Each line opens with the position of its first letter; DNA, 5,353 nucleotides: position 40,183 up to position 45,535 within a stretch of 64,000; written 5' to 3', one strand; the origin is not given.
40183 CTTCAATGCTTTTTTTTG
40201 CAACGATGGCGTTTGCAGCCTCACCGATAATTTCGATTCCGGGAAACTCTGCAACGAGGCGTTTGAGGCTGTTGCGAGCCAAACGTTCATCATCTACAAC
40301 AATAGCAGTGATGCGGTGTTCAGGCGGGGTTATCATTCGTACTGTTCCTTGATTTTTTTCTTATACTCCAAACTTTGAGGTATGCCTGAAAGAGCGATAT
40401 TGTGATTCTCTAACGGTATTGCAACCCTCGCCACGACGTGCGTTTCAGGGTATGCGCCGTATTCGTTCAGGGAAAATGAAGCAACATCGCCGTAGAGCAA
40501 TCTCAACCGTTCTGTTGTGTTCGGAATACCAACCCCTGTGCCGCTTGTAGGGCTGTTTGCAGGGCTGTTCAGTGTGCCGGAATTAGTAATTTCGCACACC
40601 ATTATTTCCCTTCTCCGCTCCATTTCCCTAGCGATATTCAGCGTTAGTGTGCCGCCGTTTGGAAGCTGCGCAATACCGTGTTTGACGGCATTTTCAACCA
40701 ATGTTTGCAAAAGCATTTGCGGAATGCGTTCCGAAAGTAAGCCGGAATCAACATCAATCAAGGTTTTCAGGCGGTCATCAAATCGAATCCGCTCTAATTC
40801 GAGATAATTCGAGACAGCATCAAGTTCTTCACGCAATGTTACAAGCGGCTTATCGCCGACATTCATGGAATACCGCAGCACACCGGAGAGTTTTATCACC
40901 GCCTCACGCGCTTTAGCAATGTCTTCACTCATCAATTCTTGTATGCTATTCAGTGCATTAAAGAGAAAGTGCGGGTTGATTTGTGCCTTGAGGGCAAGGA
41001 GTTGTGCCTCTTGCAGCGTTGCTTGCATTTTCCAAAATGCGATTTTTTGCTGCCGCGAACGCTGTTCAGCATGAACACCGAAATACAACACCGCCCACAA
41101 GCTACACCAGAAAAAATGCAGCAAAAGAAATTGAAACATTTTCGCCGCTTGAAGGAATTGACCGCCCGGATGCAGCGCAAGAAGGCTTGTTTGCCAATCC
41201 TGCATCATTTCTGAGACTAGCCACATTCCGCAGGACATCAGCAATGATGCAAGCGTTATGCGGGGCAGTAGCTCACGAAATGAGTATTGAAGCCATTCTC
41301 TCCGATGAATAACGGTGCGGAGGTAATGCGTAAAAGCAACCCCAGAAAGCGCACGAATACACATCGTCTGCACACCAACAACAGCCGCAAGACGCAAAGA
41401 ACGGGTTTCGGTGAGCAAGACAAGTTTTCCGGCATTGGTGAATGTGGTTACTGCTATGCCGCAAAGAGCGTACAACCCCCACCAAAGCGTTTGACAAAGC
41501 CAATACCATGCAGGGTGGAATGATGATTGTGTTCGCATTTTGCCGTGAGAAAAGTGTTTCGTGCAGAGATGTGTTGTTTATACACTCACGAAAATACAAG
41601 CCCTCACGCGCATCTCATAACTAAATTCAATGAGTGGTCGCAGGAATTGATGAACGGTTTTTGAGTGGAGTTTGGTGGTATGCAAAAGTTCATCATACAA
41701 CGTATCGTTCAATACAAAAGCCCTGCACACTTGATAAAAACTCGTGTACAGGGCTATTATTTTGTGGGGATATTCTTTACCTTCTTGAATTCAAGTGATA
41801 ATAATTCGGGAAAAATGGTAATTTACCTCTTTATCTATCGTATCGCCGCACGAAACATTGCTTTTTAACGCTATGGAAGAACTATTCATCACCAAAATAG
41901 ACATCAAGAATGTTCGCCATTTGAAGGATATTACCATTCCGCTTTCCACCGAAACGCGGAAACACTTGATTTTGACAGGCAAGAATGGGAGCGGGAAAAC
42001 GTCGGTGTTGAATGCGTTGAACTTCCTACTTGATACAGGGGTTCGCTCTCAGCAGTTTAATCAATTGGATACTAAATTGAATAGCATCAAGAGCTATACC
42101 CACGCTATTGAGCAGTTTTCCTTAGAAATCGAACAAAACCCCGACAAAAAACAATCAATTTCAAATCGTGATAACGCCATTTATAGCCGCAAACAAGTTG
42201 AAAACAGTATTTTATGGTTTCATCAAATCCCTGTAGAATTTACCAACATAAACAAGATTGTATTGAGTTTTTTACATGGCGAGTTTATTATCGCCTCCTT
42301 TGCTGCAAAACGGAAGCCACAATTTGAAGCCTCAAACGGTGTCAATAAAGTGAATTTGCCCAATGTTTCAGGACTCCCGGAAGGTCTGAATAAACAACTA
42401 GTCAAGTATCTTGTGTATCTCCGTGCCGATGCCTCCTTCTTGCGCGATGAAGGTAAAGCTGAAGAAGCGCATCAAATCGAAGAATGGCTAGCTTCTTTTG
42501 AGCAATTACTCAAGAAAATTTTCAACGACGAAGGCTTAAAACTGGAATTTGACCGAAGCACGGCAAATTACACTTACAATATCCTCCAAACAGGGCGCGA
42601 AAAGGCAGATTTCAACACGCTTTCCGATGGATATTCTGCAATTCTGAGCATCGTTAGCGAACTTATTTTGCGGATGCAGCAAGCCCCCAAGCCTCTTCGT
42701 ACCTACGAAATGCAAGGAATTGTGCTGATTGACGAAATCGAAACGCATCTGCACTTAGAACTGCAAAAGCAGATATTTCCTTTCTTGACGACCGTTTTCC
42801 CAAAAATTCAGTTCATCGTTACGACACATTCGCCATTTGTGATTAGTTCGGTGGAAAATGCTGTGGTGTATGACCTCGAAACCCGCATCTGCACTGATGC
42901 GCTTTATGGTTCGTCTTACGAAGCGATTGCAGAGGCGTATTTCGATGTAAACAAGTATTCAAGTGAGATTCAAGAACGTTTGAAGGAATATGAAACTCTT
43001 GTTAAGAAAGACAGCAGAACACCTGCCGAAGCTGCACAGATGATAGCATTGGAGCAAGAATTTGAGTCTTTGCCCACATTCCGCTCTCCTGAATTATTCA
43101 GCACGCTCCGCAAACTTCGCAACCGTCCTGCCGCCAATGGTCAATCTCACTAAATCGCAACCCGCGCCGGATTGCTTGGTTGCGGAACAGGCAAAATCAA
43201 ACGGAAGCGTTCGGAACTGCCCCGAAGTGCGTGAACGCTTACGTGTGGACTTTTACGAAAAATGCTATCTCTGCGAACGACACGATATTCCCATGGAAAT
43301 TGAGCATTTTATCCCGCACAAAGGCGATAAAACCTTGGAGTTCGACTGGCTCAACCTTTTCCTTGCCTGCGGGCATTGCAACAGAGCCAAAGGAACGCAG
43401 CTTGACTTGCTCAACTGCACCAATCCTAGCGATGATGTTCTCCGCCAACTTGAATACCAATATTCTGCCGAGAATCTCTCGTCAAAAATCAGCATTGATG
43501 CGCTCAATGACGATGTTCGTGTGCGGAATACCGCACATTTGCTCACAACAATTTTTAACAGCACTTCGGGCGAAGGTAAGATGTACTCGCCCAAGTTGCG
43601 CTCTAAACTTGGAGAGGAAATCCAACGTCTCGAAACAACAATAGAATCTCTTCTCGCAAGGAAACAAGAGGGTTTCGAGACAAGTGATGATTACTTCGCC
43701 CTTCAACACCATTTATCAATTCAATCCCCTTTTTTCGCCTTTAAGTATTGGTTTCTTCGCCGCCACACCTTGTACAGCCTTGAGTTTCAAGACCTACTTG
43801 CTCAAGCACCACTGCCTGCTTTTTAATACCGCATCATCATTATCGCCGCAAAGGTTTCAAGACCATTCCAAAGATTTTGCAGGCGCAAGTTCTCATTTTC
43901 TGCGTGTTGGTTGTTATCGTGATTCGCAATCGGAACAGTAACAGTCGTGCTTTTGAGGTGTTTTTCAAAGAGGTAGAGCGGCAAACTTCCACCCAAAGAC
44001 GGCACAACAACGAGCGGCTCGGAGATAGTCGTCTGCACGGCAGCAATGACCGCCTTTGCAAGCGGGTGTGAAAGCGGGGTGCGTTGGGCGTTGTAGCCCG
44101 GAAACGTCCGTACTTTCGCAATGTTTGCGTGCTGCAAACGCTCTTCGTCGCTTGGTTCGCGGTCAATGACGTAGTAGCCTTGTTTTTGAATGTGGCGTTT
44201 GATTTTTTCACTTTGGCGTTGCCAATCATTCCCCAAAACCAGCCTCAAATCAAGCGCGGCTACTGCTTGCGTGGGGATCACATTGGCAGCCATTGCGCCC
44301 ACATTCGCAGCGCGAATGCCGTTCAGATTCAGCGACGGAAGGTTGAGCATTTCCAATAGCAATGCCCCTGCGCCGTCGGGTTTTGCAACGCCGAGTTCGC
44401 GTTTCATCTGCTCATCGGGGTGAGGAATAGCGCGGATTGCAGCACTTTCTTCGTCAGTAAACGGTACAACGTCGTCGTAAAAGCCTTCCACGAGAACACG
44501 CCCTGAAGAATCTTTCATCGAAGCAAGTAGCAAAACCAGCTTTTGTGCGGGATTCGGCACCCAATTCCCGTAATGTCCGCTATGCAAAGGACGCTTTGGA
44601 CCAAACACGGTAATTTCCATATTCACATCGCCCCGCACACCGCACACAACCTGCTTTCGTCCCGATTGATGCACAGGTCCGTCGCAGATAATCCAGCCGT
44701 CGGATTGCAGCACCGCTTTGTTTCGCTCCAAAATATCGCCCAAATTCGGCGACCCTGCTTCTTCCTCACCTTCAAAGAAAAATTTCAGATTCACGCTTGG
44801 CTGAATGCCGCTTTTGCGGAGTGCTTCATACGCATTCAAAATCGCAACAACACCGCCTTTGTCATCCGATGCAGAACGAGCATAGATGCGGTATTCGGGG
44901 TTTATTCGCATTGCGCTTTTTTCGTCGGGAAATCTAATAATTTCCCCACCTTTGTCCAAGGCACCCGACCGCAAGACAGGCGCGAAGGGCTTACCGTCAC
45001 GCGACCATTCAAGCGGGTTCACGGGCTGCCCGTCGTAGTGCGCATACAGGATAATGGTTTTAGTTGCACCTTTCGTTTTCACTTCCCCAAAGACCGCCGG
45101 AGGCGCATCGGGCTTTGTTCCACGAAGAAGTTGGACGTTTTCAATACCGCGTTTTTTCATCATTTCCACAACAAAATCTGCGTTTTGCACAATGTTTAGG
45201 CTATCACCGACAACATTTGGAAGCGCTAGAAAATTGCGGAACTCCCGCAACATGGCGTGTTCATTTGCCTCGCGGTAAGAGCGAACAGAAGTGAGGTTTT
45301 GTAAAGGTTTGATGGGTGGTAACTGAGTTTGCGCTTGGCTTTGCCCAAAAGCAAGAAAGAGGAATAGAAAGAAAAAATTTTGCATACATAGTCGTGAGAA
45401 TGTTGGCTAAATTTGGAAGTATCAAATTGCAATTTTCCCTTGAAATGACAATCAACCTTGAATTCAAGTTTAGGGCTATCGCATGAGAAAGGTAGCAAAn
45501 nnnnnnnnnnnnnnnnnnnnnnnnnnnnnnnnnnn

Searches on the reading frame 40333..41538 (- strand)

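Call 86: search_protein_families(library=pfam, proteins=[window:40333-41538:-], max_evalue=0.0001)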
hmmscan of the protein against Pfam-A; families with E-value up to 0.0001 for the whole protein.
window:40333-41538:- (401 aa): 1 family
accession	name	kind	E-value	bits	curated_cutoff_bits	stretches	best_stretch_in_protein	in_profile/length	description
PF06580.19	His_kinase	-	3.2e-27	95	25.2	1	178-257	1-81/81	Histidine kinase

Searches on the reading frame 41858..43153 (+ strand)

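Call 86: search_protein_families(library=pfam, proteins=[window:41858-43153:+], max_evalue=0.0001)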
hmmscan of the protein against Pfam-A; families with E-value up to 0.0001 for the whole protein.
window:41858-43153:+ (431 aa): 7 families
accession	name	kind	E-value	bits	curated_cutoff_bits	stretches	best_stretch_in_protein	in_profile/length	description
PF13175.12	AAA_15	-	1.1e-20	75.1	32.1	2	157-329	209-374/374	AAA ATPase domain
PF13304.12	AAA_21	-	1.9e-19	71.3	27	1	38-330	3-304/304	AAA domain, putative AbiEii toxin, Type IV TA system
PF02463.25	SMC_N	-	5.4e-16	59.1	40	1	10-335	1-208/220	RecF/RecN/SMC N terminal domain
PF13476.12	AAA_23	-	2.1e-07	32.2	27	1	13-221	1-176/201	AAA domain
PF11398.14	DUF2813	-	2.9e-06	27.3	21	0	11-81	3-69/372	Protein of unknown function (DUF2813)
PF13555.12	AAA_29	-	1e-05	25.6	27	1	20-69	10-56/61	P-loop containing region of AAA domain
PF00005.33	ABC_tran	-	3.5e-05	24.9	25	0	29-126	6-97/137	ABC transporter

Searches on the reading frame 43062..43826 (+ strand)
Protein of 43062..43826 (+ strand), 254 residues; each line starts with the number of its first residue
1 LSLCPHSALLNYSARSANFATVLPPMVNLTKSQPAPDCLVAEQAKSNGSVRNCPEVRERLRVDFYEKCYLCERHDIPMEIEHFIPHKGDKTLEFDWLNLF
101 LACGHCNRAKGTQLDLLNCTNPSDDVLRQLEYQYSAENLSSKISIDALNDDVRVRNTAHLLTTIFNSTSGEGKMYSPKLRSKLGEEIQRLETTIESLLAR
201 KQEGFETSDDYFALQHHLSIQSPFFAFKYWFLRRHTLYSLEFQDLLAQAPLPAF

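Call 86: search_protein_families(library=pfam, proteins=[window:43062-43826:+], max_evalue=0.0001)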
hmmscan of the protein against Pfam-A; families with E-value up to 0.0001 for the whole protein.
window:43062-43826:+ (254 aa): 1 family
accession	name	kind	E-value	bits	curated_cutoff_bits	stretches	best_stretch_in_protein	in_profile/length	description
PF01844.29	HNH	-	1.4e-06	28.8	21.4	1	68-112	1-46/47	HNH endonuclease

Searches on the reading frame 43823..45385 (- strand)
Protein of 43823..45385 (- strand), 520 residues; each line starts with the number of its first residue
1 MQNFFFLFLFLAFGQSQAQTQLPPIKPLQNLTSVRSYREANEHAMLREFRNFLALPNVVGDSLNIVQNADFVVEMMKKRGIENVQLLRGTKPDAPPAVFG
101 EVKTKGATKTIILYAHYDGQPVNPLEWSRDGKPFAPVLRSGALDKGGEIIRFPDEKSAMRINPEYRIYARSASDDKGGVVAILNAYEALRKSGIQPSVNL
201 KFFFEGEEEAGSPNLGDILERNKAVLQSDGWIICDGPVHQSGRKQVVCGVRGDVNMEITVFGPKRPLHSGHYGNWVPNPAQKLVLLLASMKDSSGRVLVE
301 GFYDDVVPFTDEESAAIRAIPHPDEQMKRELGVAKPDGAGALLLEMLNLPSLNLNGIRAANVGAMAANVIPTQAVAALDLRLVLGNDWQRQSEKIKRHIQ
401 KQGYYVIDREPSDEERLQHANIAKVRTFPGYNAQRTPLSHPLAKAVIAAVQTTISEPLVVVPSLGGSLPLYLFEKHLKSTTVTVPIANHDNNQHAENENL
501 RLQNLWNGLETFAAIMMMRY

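Call 86: search_protein_families(library=pfam, proteins=[window:43823-45385:-], max_evalue=0.0001)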
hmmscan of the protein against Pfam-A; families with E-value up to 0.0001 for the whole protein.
window:43823-45385:- (520 aa): 3 families
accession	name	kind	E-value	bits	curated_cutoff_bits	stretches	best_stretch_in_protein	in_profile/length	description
PF01546.33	Peptidase_M20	-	2e-21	77.3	24.6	1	165-517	26-205/206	Peptidase family M20/M25/M40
PF07687.19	M20_dimer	-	5e-09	36.5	21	1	250-402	3-102/107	Peptidase dimerisation domain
PF04389.22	Peptidase_M28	-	3.8e-05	23.9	21.3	0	99-211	3-69/193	Peptidase family M28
